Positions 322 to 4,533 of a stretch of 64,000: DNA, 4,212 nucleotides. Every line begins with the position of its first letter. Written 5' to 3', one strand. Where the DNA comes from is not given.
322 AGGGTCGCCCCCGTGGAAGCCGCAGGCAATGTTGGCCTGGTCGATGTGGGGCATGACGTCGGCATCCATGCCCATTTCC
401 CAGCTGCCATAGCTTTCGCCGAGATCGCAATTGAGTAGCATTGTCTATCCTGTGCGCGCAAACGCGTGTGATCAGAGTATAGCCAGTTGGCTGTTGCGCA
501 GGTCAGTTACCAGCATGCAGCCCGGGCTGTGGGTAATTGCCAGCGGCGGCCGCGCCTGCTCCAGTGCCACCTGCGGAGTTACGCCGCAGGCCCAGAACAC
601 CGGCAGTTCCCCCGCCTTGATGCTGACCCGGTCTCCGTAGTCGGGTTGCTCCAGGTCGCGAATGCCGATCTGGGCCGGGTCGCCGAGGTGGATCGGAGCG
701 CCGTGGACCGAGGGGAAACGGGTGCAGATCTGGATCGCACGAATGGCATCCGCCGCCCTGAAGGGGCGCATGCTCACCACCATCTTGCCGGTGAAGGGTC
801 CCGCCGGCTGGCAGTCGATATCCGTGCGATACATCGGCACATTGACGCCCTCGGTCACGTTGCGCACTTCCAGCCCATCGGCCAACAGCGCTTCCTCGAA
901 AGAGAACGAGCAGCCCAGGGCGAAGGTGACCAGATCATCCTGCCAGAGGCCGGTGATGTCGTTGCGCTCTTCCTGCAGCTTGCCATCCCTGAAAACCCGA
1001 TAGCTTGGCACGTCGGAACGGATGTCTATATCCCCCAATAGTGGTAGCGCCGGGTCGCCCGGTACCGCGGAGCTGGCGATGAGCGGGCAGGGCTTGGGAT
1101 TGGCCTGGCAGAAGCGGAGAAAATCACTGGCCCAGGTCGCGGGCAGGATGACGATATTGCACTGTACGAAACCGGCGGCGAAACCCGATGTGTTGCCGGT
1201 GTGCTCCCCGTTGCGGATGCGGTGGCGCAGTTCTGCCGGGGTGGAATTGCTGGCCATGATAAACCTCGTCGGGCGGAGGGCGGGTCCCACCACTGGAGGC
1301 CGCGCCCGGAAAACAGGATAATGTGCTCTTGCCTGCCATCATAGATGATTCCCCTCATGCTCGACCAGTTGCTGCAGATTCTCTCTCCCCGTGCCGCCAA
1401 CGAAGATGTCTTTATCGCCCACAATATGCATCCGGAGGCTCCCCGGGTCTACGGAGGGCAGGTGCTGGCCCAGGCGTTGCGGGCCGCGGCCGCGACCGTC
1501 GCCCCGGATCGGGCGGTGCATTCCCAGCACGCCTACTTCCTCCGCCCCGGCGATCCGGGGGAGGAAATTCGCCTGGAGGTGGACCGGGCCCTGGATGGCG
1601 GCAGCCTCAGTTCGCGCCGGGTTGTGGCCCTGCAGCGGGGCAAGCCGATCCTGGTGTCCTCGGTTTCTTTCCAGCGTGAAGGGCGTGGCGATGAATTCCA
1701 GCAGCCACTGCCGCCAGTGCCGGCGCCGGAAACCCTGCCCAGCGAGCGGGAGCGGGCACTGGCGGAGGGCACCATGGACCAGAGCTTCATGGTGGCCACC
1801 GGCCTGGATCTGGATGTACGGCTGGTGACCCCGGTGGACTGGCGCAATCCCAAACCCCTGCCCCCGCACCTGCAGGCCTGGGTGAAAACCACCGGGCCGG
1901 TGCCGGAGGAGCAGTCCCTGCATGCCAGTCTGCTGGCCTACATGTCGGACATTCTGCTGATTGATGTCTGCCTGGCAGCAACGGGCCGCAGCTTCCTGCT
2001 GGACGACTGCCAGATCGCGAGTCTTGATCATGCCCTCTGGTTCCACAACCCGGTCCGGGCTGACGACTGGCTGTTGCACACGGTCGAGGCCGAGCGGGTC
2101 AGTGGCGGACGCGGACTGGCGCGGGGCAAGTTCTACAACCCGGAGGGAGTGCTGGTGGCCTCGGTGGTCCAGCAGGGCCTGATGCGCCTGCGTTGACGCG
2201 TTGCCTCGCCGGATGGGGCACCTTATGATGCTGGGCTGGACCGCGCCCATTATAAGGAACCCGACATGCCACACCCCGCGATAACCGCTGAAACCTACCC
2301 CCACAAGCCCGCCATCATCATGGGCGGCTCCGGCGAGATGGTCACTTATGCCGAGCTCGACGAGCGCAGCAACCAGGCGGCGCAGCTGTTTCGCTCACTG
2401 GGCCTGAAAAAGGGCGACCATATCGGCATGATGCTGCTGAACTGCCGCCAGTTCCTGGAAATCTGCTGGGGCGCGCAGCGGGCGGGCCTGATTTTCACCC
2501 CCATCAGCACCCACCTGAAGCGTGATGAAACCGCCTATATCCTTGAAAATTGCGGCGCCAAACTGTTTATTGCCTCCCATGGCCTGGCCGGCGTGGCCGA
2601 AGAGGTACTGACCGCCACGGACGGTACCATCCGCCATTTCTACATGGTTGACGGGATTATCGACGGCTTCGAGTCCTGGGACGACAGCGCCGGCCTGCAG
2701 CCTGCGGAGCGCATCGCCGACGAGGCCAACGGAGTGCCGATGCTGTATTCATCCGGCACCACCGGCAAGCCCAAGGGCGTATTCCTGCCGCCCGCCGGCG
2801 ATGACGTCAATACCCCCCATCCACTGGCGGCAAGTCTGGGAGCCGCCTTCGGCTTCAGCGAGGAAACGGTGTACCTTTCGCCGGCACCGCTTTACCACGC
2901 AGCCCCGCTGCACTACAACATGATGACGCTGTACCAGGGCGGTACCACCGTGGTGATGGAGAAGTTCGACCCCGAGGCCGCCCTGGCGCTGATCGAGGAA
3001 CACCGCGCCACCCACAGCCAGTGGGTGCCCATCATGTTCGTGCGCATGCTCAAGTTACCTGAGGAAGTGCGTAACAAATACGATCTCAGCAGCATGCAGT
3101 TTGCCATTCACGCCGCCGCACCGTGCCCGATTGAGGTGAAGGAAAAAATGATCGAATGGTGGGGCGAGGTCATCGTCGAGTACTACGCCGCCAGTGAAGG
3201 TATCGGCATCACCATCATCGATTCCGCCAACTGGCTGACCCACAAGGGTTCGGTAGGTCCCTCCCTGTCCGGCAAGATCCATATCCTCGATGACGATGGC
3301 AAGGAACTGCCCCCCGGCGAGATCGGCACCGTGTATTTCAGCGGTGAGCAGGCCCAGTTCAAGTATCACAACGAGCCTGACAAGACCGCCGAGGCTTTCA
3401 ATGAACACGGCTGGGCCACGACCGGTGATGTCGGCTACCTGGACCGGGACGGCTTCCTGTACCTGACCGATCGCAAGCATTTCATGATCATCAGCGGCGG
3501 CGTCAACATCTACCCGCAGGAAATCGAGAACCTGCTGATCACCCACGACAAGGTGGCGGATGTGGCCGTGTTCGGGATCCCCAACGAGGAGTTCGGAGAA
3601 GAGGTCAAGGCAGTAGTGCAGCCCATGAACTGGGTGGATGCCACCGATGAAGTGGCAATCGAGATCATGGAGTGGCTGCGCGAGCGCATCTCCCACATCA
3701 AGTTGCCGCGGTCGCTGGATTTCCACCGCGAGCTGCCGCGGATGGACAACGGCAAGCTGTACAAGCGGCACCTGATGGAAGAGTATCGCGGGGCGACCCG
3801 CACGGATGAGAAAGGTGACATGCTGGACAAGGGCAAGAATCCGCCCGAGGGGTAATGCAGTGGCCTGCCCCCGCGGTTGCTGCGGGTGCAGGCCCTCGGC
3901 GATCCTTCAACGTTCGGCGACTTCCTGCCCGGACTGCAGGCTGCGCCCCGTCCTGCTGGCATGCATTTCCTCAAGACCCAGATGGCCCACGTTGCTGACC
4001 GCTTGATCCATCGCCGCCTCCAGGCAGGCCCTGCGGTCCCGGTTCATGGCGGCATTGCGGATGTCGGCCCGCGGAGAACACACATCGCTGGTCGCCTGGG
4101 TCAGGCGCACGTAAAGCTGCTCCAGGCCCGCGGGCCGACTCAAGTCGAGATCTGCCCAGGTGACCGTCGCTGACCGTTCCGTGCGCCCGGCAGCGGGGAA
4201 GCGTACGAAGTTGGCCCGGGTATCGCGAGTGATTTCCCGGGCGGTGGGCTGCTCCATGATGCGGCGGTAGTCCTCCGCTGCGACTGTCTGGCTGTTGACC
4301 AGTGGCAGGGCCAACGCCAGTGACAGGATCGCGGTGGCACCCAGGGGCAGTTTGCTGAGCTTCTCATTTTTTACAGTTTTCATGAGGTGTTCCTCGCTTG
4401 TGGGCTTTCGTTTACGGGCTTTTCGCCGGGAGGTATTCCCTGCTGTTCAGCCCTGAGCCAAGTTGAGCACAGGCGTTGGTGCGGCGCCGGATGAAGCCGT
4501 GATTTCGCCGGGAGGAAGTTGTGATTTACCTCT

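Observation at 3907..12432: Candidate envelope-signalling module: UrcA protein + twin CadC-like TPR sensors + TonB-dependent receptor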

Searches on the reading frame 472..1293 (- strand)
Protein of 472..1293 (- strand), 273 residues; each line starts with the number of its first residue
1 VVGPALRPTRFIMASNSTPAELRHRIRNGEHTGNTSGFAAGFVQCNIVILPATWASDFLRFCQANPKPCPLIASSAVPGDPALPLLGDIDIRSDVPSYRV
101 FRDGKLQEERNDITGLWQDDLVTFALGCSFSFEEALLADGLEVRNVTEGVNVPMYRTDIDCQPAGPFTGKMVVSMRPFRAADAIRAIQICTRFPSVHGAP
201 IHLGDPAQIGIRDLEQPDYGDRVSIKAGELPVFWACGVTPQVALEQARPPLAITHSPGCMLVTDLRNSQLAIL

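Call 8: search_protein_families(library=pfam, proteins=[window:472-1293:-], max_evalue=0.01)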
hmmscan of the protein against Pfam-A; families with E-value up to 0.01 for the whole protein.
window:472-1293:- (273 aa): 1 family
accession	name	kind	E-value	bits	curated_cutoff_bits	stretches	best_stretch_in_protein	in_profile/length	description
PF07286.17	D-Glu_cyclase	-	6e-67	224.4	25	1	122-264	1-143/143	D-glutamate cyclase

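Call 9: search_protein_families(library=ncbifam, proteins=[window:472-1293:-], max_evalue=0.01)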
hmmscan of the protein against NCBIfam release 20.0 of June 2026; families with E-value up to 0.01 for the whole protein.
window:472-1293:- (273 aa): 1 family
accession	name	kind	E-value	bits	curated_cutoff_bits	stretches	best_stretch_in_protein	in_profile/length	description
NF003969.0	PRK05463.1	equivalog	1.9e-122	407.3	324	1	14-271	7-264/266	putative hydro-lyase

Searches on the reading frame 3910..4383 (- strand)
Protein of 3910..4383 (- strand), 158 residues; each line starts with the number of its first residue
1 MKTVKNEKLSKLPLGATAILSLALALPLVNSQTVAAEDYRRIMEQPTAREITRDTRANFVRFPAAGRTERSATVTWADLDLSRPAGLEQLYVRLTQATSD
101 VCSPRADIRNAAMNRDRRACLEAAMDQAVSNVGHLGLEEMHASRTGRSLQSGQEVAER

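Call 70: predict_structure(alignment_id=A5)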
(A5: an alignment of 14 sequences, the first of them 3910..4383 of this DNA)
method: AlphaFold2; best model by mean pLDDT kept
length: 158 residues; sequences in the alignment: 14
mean_pLDDT: 67.8   pTM: 0.52
mean pLDDT of the five models: 67.8, 67.3, 67.2, 65.3, 64.8
residues with pLDDT >= 90: 60; 70-90: 19; 50-70: 16; < 50: 63
segments of 3 or more residues with pLDDT < 50: 1-18, 20-63
pLDDT, mean of each block of 10 residues (from residue 1): 42 45 42 40 40 38 56 93 97 96 75 85 94 94 90 53
secondary structure, 60 per line:
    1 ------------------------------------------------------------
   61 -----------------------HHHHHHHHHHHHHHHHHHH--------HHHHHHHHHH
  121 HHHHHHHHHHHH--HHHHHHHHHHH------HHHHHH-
elements in order: H84-102 H111-132 H135-145 H152-157

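Call 74: fold_search(model_id=the predicted structure, library=pdb)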
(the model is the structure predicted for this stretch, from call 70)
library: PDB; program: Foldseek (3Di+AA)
matches with E <= 10: 31; with E <= 0.001: 0
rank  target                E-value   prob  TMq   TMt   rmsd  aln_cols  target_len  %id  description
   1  2bsk_B                3.5e+00  0.28  0.28  0.63   9.8        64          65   17  Crystal structure of the TIM9 Tim10 hexameric complex (released 2006-01-04)
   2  8p6f_A                4.7e+00  0.08  0.16  0.06   6.0        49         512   14  Crystal structure of PorX-Fj (released 2024-04-03)
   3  4gcl_A                4.7e+00  0.06  0.19  0.16   7.7        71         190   10  structure of no-dna factor (released 2013-06-19)
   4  5xbk_A                5.0e+00  0.02  0.15  0.08  11.1        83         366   14  Crystal structure of human Importin4 (released 2018-02-14)
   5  7tvi_C                5.7e+00  0.03  0.15  0.08  10.5        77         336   16  Alpha1/BetaB Heteromeric Glycine Receptor in Glycine-Bound State (released 2023-03-22)
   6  5lbm_C                6.0e+00  0.07  0.23  0.34   9.3        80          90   19  The asymmetric tetrameric structure of the formaldehyde sensing transcriptional repressor FrmR from Escherichia coli (released 2016-12-21)
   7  5oxd                  6.0e+00  0.06  0.18  0.07   8.5        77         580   13  Complex of a C. perfringens O-GlcNAcase with a fragment hit (released 2018-05-16)
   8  8dfm_D                6.4e+00  0.07  0.19  0.23   7.2        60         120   20  Ectodomain of full-length wild-type KIT-SCF dimers (released 2023-03-29)
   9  4gfl_B                6.4e+00  0.03  0.16  0.16   8.0        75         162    9  NO mechanism, slma (released 2013-06-19)
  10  8wx0_C                6.8e+00  0.09  0.22  0.07   3.3        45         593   18  PNPase of M.tuberculosis with its RNA substrate (released 2024-07-03)
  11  7rs1_C                6.8e+00  0.06  0.18  0.13   9.4        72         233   10  Crystal Structure of the ER-alpha Ligand-binding Domain (L372S, L536S) in complex with DMERI-21 (released 2021-09-08)
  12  2e9w_D                6.8e+00  0.05  0.20  0.23   9.7        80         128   15  Crystal structure of the extracellular domain of Kit in complex with stem cell factor (SCF) (released 2007-08-07)
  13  9njc_A                6.8e+00  0.05  0.16  0.06   5.4        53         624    9  hPNPase bound to PO4 in loop conformation 1 (released 2025-12-10)
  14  5n9y_A                7.2e+00  0.03  0.15  0.08  13.1        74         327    9  The full-length structure of ZntB (released 2017-11-15)
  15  7zpq_CB               7.7e+00  0.06  0.19  0.11   8.2        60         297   17  Structure of the RQT-bound 80S ribosome from S. cerevisiae (C1) (released 2023-02-22)
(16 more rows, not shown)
